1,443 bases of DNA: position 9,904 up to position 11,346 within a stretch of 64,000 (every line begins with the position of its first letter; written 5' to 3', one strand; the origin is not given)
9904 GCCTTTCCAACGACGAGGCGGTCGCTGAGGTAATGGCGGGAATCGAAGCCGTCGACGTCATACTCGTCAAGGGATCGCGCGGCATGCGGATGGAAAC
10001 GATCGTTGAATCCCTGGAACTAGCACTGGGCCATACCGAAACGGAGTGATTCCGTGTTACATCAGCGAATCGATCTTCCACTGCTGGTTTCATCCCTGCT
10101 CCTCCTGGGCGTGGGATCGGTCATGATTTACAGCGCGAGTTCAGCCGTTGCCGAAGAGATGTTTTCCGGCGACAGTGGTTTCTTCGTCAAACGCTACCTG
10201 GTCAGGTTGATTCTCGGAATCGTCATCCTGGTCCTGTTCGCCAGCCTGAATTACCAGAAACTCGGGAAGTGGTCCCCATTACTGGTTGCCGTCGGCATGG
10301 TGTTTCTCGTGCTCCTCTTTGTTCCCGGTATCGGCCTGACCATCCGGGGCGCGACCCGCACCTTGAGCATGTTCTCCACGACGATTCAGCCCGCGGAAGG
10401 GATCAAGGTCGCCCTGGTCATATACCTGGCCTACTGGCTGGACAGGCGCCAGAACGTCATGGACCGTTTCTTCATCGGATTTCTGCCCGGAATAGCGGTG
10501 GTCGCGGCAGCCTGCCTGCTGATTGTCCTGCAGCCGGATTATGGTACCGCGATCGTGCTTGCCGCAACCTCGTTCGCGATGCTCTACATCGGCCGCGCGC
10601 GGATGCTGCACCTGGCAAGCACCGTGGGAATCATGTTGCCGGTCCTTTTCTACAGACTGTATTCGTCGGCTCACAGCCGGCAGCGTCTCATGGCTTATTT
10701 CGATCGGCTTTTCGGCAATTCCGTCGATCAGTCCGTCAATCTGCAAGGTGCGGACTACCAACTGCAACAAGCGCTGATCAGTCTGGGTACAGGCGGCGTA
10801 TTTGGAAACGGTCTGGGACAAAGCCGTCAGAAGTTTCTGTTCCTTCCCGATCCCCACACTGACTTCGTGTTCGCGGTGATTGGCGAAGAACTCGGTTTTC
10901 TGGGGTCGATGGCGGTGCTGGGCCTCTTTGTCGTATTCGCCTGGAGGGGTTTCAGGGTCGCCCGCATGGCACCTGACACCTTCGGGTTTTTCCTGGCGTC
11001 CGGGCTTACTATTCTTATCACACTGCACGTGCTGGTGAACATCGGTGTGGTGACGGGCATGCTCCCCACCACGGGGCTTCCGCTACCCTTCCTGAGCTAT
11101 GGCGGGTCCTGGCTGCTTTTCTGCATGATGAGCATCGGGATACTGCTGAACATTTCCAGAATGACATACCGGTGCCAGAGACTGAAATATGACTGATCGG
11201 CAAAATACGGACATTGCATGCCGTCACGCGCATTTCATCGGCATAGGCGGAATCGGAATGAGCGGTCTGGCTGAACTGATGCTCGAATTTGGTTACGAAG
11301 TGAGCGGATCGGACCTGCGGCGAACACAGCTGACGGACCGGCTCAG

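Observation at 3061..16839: Minimal dcw cluster: mraY, murD, murG and ddl are missing from their canonical slots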

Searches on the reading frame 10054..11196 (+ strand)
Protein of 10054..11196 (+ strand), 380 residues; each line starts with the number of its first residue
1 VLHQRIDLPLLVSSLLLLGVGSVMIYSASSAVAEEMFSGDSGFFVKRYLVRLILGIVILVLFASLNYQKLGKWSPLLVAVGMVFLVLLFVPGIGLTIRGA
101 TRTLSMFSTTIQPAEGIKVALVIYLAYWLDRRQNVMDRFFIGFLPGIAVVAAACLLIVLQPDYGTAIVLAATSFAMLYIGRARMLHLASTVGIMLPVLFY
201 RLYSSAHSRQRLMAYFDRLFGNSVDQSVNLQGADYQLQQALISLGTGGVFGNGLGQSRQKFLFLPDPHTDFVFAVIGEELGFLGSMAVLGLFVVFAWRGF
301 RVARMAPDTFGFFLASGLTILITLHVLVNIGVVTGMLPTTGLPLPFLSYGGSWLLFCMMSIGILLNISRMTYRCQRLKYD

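Call 3: search_protein_families(library=pfam, proteins=[window:10054-11196:+])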
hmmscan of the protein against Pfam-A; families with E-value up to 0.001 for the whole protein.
window:10054-11196:+ (380 aa): 1 family
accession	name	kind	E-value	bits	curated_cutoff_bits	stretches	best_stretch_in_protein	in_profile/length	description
PF01098.24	FTSW_RODA_SPOVE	-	1.3e-94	317.5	26.4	1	13-371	6-354/356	Cell cycle protein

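Call 4: search_protein_families(library=ncbifam, proteins=[window:10054-11196:+])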
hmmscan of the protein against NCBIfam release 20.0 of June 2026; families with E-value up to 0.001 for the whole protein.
window:10054-11196:+ (380 aa): 6 families
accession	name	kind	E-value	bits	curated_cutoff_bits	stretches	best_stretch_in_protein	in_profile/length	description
TIGR02614.1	ftsW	equivalog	1.3e-103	346.9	337.5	1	10-369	4-355/357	putative lipid II flippase FtsW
TIGR02615.1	spoVE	exception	1.4e-97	327.4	448.8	1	7-369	1-354/354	stage V sporulation protein E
TIGR02210.1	rodA_shape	equivalog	1.4e-81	274.4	336.7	1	7-369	1-354/357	rod shape-determining protein RodA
NF008042.0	PRK10774.1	equivalog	3.4e-60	204.1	493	1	10-369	39-390/405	cell division protein FtsW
NF008060.0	PRK10794.1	equivalog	2e-50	171.8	590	1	5-368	15-360/370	peptidoglycan glycosyltransferase MrdB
NF037961.1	RodA_shape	subfamily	5.5e-46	157.7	150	2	201-366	241-406/415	rod shape-determining protein RodA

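Call 10: find_encoding_contigs(protein=window:10054-11196:+, flank=10000, max_places=6)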
Protein window:10054-11196:+ (380 aa): no gene with exactly this product is on record in the collection.

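Call 25: find_homologous_proteins(query=window:10054-11196:+, max_evalue=1e-40)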
Query window:10054-11196:+ (380 aa): 5797 proteins with E <= 1e-40 among 8000 candidates; the best 120 are listed.
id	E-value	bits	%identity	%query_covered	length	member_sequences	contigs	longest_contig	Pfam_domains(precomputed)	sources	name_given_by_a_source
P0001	1.1e-231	787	95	100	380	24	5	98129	PF01098.25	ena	-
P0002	1.3e-219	747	90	100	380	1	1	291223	PF01098.25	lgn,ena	-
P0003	3.0e-211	719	86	100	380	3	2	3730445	PF01098.25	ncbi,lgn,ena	-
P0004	3.3e-209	713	90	94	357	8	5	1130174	PF01098.25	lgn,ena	-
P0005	4.2e-209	712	86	100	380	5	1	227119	PF01098.25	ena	-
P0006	6.0e-209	712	86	100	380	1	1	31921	PF01098.25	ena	-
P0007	1.1e-207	708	85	100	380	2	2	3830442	PF01098.25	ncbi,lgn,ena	-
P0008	3.0e-207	706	84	100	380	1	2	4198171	PF01098.25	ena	-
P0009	4.4e-207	706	86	100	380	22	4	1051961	PF01098.25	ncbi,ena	-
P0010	6.7e-207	705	85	100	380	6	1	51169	PF01098.25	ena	-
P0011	3.0e-206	703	83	100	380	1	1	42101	PF01098.25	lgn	-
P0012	4.2e-206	702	85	100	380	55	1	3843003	PF01098.25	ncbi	-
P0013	8.1e-206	702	85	100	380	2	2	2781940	PF01098.25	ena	-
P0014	3.2e-200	683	87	94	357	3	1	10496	PF01098.25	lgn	-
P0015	6.7e-198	675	85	94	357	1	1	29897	PF01098.25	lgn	-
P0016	2.7e-196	670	85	94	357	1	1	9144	PF01098.25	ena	-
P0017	1.0e-194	665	80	100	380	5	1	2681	PF01098.25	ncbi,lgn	-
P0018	1.5e-194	664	84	94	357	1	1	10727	PF01098.25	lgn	-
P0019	3.7e-194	663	80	99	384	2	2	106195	PF01098.25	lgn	-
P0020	8.1e-193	659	80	99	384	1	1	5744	PF01098.25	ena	-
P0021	1.3e-183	628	80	94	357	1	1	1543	PF01098.25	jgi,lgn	-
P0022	2.4e-183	628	74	100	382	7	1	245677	PF01098.25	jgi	-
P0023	4.8e-176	604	77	94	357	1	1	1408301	PF01098.25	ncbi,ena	-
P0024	1.7e-168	579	81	86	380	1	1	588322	PF01098.25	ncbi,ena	-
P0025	3.6e-160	551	64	100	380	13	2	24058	PF01098.25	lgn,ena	-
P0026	7.1e-160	550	64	100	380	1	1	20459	PF01098.25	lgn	-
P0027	3.9e-156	538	64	100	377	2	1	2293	PF01098.25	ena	-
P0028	7.9e-155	534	63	99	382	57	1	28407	PF01098.25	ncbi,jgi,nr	ncbi:MAG TPA: putative lipid II flippase FtsW [Candidatus Latescibacteria bacterium]|nr:putative lip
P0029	3.0e-149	515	61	100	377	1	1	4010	PF01098.25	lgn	-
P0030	6.4e-148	511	62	100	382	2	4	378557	PF01098.25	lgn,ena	-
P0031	2.6e-147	509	61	99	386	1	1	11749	PF01098.25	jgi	jgi:cell division protein FtsW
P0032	5.6e-147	508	63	100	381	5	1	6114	PF01098.25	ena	-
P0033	1.3e-145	503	62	100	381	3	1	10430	PF01098.25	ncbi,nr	ncbi:MAG: putative lipid II flippase FtsW [Gemmatimonadota bacterium]|nr:putative lipid II flippase 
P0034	5.6e-141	488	59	100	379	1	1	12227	PF01098.25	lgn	-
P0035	1.1e-139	484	57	100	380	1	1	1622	PF01098.25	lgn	-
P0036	2.4e-139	483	55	100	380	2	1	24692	PF01098.25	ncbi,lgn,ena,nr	ncbi:MAG: putative lipid II flippase FtsW [candidate division Zixibacteria bacterium]|nr:putative li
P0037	3.4e-137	476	58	100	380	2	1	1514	PF01098.25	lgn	-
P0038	3.5e-137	476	59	97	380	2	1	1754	PF01098.25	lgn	-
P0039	1.7e-135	470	56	99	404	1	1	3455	PF01098.25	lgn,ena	-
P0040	1.1e-133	464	57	100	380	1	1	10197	PF01098.25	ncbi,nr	ncbi:MAG: putative lipid II flippase FtsW [Candidatus Latescibacteria bacterium]|nr:putative lipid I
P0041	3.5e-127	443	79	68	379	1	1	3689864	PF01098.25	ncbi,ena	-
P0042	8.1e-112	392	59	81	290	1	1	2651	PF01098.25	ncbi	-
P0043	2.6e-89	318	45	92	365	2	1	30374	PF01098.25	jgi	-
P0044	4.8e-89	317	47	96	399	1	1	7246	PF01098.25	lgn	-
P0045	3.5e-88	314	44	98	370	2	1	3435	PF01098.25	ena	-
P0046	9.2e-88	313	45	95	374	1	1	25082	PF01098.25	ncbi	-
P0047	2.1e-87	312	44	96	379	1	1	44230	PF01098.25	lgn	-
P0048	4.8e-87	311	46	97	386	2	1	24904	PF01098.25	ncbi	ncbi:MAG: putative lipid II flippase FtsW [bacterium]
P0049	5.8e-87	310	45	95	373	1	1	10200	PF01098.25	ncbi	-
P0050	1.3e-86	309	43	98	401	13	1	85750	PF01098.25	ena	-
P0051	2.5e-86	308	43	98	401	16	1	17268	PF01098.25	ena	-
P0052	9.3e-86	307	47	95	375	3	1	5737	PF01098.25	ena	-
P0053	7.5e-85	304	43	96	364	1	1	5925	PF01098.25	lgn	-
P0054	1.5e-84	303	45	97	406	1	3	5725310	PF01098.25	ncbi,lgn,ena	-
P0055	1.5e-84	303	44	98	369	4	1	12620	PF01098.25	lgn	-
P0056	2.3e-84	302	44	96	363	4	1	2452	PF01098.25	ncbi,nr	ncbi:MAG: putative lipid II flippase FtsW [Candidatus Omnitrophica bacterium]|nr:putative lipid II f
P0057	2.3e-84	302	43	97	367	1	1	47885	PF01098.25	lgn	-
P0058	2.4e-84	302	43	96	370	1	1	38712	PF01098.25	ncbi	-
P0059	3.7e-84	301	42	96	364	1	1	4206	PF01098.25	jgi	jgi:cell division protein FtsW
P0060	4.6e-84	301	46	97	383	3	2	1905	PF01098.25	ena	-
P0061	5.0e-84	301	43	96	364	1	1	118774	PF01098.25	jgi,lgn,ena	-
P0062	7.9e-84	300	44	96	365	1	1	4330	PF01098.25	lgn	-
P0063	9.0e-84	300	43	96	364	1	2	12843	PF01098.25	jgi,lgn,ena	jgi:cell division protein FtsW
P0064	1.1e-83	300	41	94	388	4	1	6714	PF01098.25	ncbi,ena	-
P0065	1.3e-83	299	44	96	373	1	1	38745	PF01098.25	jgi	-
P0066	1.4e-83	299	42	96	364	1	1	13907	PF01098.25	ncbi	-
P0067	2.0e-83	299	44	93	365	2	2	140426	PF01098.25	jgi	-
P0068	2.3e-83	299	43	93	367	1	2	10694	PF01098.25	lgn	-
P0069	3.0e-83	298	43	97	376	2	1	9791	PF01098.25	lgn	-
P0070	3.3e-83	298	43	91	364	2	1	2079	PF01098.25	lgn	-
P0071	4.2e-83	298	44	94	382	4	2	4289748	PF01098.25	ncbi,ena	-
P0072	5.2e-83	297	46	95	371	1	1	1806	PF01098.25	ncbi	-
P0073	5.9e-83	297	45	97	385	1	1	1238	PF01098.25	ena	-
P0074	6.9e-83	297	42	99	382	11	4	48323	PF01098.25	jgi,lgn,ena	-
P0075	7.2e-83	297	43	96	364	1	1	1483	PF01098.25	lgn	-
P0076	7.3e-83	297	42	98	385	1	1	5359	PF01098.25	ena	-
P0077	9.0e-83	297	42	98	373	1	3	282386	PF01098.25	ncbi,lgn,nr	ncbi:MAG: putative lipid II flippase FtsW [Candidatus Marinimicrobia bacterium]|nr:putative lipid II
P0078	1.0e-82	296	42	98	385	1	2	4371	PF01098.25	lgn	-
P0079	1.0e-82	296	44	96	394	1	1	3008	PF01098.25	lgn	-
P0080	1.1e-82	296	42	98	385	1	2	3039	PF01098.25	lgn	-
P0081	1.6e-82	296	44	94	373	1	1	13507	PF01098.25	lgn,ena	-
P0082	1.7e-82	296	42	96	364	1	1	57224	PF01098.25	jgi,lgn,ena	-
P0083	1.8e-82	296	42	98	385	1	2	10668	PF01098.25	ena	-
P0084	1.9e-82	296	45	95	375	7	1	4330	PF01098.25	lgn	-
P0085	2.0e-82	296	42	96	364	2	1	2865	PF01098.25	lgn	-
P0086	2.6e-82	295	44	91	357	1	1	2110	PF01098.25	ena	-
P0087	3.1e-82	295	43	97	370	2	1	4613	PF01098.25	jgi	jgi:cell division protein FtsW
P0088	3.2e-82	295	42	98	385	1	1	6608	PF01098.25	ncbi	-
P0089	3.4e-82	295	42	98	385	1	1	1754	PF01098.25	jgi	-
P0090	3.5e-82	295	42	98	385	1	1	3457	PF01098.25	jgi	jgi:cell division protein FtsW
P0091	3.7e-82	295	42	98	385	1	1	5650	PF01098.25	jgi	-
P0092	3.7e-82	295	42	98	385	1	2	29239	PF01098.25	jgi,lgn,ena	jgi:cell division protein FtsW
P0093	3.7e-82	295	42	97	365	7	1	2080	PF01098.25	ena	-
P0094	4.3e-82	294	42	97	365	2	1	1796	PF01098.25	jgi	-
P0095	5.4e-82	294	42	98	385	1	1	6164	PF01098.25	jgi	jgi:cell division protein FtsW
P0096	6.0e-82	294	42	98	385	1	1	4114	PF01098.25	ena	-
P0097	6.3e-82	294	42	96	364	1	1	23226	PF01098.25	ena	-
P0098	6.6e-82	294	43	96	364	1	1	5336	PF01098.25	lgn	-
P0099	6.9e-82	294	42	98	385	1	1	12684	PF01098.25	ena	-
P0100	7.8e-82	294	42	98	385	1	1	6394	PF01098.25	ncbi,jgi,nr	ncbi:MAG: putative lipid II flippase FtsW [Desulfobacteraceae bacterium]|nr:MAG: putative lipid II f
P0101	9.5e-82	293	42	98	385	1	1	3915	PF01098.25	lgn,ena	-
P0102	9.9e-82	293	41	96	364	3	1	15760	PF01098.25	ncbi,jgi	-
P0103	1.1e-81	293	42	98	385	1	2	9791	PF01098.25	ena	-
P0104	1.1e-81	293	43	95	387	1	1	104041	PF01098.25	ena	-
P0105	1.2e-81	293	42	96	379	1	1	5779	PF01098.25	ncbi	-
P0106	1.3e-81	293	43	96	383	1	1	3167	PF01098.25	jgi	jgi:cell division protein FtsW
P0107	1.3e-81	293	41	98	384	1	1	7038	PF01098.25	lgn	-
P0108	1.3e-81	293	46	96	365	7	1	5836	PF01098.25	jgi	jgi:cell division protein FtsW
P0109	1.4e-81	293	46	92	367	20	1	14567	PF01098.25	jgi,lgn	jgi:cell division protein FtsW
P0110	1.4e-81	293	42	96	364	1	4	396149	PF01098.25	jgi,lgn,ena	-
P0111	1.5e-81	293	45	91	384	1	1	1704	PF01098.25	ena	-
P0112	1.5e-81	293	42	98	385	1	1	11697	PF01098.25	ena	-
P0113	1.6e-81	293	42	98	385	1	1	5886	PF01098.25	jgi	jgi:cell division protein FtsW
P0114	1.6e-81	293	41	98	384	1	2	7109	PF01098.25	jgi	-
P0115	1.9e-81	292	43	96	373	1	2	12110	PF01098.25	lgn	-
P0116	2.0e-81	292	43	95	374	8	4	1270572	PF01098.25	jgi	jgi:cell division protein FtsW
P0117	2.0e-81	292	43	91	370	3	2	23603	PF01098.25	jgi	jgi:cell division protein FtsW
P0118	2.0e-81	292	43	98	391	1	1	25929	PF01098.25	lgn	-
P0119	2.2e-81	292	42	98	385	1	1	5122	PF01098.25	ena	-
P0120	2.5e-81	292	44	91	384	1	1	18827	PF01098.25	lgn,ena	-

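Call 26: find_encoding_contigs(protein=P0030, flank=10000, max_places=2)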
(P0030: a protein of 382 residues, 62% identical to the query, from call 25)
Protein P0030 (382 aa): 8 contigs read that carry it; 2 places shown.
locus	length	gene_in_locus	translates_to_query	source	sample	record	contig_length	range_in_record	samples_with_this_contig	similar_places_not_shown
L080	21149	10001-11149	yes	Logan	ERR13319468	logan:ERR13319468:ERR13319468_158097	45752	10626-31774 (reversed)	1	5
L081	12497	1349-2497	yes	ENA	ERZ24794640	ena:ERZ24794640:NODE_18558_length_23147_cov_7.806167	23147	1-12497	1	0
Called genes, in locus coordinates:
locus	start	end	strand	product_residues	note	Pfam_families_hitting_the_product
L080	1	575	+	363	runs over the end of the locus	PF03462:PCRF, PF00472:RF-1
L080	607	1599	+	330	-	PF17827:PrmC_N, PF05175:MTS, PF13847:Methyltransf_31, PF13649:Methyltransf_25 (weak)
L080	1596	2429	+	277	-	PF02558:ApbA (faint), PF03807:F420_oxidored, PF14748:P5CR_dimer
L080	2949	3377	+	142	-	PF02381:MraZ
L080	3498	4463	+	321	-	PF01795:Methyltransf_5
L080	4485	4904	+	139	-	PF04999:FtsL (weak), PF04977:DivIC (weak)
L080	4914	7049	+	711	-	PF03717:PBP_dimer, PF00905:Transpeptidase, PF03793:PASTA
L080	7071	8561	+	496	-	PF01225:Mur_ligase (faint), PF08245:Mur_ligase_M, PF02875:Mur_ligase_C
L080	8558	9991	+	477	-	PF01225:Mur_ligase, PF08245:Mur_ligase_M, PF02875:Mur_ligase_C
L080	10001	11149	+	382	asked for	PF01098:FTSW_RODA_SPOVE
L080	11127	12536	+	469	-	PF01225:Mur_ligase, PF08245:Mur_ligase_M, PF02875:Mur_ligase_C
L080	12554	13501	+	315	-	PF01565:FAD_binding_4, PF02873:MurB_C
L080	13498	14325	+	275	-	PF08478:POTRA_1, PF03799:FtsQ_DivIB_C (weak)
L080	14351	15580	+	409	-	PF11104:PilM_2 (weak), PF14450:FtsA (weak), PF02491:SHS2_FTSA, PF06723:MreB_Mbl, PF06277:EutA (weak), PF14450:FtsA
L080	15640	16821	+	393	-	PF00091:Tubulin, PF12327:FtsZ_C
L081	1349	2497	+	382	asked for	PF01098:FTSW_RODA_SPOVE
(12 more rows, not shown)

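Call 27: find_encoding_contigs(protein=P0028, flank=10000, max_places=2)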
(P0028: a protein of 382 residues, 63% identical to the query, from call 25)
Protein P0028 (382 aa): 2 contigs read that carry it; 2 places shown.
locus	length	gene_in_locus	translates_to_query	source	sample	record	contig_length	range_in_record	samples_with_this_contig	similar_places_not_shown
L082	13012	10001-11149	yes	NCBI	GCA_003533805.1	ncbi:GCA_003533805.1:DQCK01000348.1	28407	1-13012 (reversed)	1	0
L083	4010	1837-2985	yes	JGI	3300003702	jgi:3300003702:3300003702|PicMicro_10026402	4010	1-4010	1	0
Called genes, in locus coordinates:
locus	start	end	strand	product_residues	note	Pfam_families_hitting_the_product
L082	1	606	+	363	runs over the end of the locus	PF03462:PCRF, PF00472:RF-1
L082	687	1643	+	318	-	PF17827:PrmC_N, PF08242:Methyltransf_12 (faint), PF05175:MTS, PF06325:PrmA (weak), PF13649:Methyltransf_25 (weak), PF13847:Methyltransf_31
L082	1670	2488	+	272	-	PF03807:F420_oxidored, PF01210:NAD_Gly3P_dh_N (weak), PF14748:P5CR_dimer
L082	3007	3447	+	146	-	PF02381:MraZ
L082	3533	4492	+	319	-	PF01795:Methyltransf_5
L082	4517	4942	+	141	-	-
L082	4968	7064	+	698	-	PF03717:PBP_dimer, PF00905:Transpeptidase, PF03793:PASTA (weak)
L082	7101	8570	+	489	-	PF08245:Mur_ligase_M, PF02875:Mur_ligase_C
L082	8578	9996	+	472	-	PF01225:Mur_ligase, PF08245:Mur_ligase_M, PF02875:Mur_ligase_C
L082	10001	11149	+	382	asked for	PF01098:FTSW_RODA_SPOVE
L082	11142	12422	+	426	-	-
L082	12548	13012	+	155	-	PF01565:FAD_binding_4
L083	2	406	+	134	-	?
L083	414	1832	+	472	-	PF01225:Mur_ligase, PF08245:Mur_ligase_M, PF02875:Mur_ligase_C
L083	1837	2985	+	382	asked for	PF01098:FTSW_RODA_SPOVE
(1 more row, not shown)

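Call 28: find_encoding_contigs(protein=P0036, flank=10000, max_places=2)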
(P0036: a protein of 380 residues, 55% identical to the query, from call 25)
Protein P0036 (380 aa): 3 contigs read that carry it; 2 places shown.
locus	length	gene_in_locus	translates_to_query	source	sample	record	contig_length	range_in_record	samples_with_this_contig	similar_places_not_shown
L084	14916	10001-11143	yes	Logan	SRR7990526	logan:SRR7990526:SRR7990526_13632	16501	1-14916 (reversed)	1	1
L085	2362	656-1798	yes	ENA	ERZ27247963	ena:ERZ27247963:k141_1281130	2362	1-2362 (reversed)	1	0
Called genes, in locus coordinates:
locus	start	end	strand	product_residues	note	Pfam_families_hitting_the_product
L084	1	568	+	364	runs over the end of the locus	PF03462:PCRF, PF00472:RF-1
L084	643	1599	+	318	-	PF17827:PrmC_N, PF05175:MTS, PF13649:Methyltransf_25, PF13847:Methyltransf_31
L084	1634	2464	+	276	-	PF01210:NAD_Gly3P_dh_N (faint), PF03446:NAD_binding_2 (weak), PF03807:F420_oxidored, PF02153:PDH_N (weak), PF14748:P5CR_dimer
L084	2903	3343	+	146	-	PF02381:MraZ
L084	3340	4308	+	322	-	PF01795:Methyltransf_5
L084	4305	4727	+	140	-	-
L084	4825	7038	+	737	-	PF03717:PBP_dimer, PF00905:Transpeptidase, PF03793:PASTA (weak)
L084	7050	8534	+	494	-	PF01225:Mur_ligase (faint), PF08245:Mur_ligase_M, PF02875:Mur_ligase_C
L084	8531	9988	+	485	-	PF01225:Mur_ligase (weak), PF08245:Mur_ligase_M, PF02875:Mur_ligase_C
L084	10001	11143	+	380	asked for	PF01098:FTSW_RODA_SPOVE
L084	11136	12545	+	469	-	PF01225:Mur_ligase, PF08245:Mur_ligase_M, PF02875:Mur_ligase_C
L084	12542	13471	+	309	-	PF01565:FAD_binding_4, PF02873:MurB_C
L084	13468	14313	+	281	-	PF08478:POTRA_1, PF03799:FtsQ_DivIB_C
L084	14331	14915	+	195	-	PF14450:FtsA, PF02491:SHS2_FTSA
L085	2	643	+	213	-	?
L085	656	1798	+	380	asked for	PF01098:FTSW_RODA_SPOVE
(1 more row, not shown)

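Call 44: find_encoding_contigs(protein=P0048, flank=10000, max_places=1)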
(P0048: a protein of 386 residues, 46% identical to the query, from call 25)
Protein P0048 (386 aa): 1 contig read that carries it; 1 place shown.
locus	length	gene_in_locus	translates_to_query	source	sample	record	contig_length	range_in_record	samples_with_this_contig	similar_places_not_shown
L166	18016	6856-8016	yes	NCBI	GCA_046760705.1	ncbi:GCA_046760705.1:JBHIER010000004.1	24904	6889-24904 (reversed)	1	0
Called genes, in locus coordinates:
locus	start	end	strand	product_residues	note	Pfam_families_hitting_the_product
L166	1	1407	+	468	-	PF03717:PBP_dimer (faint), PF00905:Transpeptidase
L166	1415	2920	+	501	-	PF01225:Mur_ligase, PF08245:Mur_ligase_M, PF02875:Mur_ligase_C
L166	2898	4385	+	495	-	PF01225:Mur_ligase, PF08245:Mur_ligase_M, PF02875:Mur_ligase_C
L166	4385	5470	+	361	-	PF10555:MraY_sig1 (weak), PF00953:Glycos_transf_4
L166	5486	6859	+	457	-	PF21799:MurD-like_N, PF08245:Mur_ligase_M, PF02875:Mur_ligase_C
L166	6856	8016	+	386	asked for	PF01098:FTSW_RODA_SPOVE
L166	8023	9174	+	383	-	PF03033:Glyco_transf_28, PF04101:Glyco_tran_28_C, PF06722:EryCIII-like_C (faint)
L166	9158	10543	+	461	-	PF01225:Mur_ligase, PF08245:Mur_ligase_M, PF02875:Mur_ligase_C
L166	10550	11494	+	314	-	PF01565:FAD_binding_4, PF02873:MurB_C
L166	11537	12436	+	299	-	PF08478:POTRA_1, PF03799:FtsQ_DivIB_C (weak)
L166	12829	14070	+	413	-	PF14450:FtsA (weak), PF02491:SHS2_FTSA, PF06723:MreB_Mbl, PF06277:EutA (weak), PF14450:FtsA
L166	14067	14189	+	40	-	-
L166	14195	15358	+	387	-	PF00091:Tubulin, PF12327:FtsZ_C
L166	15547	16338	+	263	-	PF02540:NAD_synthase, PF06508:QueC (faint)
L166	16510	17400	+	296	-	PF02655:ATP-grasp_3, PF07478:Dala_Dala_lig_C, PF13535:ATP-grasp_4 (faint)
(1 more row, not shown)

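Call 45: find_encoding_contigs(protein=P0043, flank=10000, max_places=1)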
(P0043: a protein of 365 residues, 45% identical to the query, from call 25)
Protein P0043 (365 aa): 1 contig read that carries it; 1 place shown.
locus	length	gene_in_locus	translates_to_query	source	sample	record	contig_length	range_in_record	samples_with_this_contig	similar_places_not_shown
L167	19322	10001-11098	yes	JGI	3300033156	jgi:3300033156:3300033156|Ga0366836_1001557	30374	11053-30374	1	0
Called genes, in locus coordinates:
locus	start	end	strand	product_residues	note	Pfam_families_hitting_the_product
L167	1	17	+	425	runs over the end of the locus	PF02163:Peptidase_M50, PF00595:PDZ (weak), PF13180:PDZ_2 (weak), PF14685:PDZ_Tricorn (faint), PF17820:PDZ_6, PF00595:PDZ (weak), PF13180:PDZ_2, PF17820:PDZ_6, +1 more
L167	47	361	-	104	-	-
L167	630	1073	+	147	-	PF02381:MraZ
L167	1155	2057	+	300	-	PF01795:Methyltransf_5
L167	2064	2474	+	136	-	PF04977:DivIC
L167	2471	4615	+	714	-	PF03717:PBP_dimer, PF00905:Transpeptidase, PF03793:PASTA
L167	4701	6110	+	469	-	PF01225:Mur_ligase, PF08245:Mur_ligase_M, PF02875:Mur_ligase_C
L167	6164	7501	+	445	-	PF01225:Mur_ligase, PF08245:Mur_ligase_M, PF02875:Mur_ligase_C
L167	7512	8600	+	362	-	PF00953:Glycos_transf_4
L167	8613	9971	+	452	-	PF21377:MurD_N (faint), PF21799:MurD-like_N (weak), PF08245:Mur_ligase_M, PF02875:Mur_ligase_C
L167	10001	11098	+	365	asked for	PF01098:FTSW_RODA_SPOVE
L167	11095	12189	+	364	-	PF03033:Glyco_transf_28, PF04101:Glyco_tran_28_C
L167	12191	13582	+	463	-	PF01225:Mur_ligase, PF08245:Mur_ligase_M, PF02875:Mur_ligase_C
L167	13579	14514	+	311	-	PF01565:FAD_binding_4, PF02873:MurB_C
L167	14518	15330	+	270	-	PF08478:POTRA_1, PF03799:FtsQ_DivIB_C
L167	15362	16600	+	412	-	PF11104:PilM_2 (faint), PF14450:FtsA (weak), PF02491:SHS2_FTSA, PF06277:EutA (weak), PF06723:MreB_Mbl, PF14450:FtsA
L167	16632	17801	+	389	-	PF00091:Tubulin, PF12327:FtsZ_C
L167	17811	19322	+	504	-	?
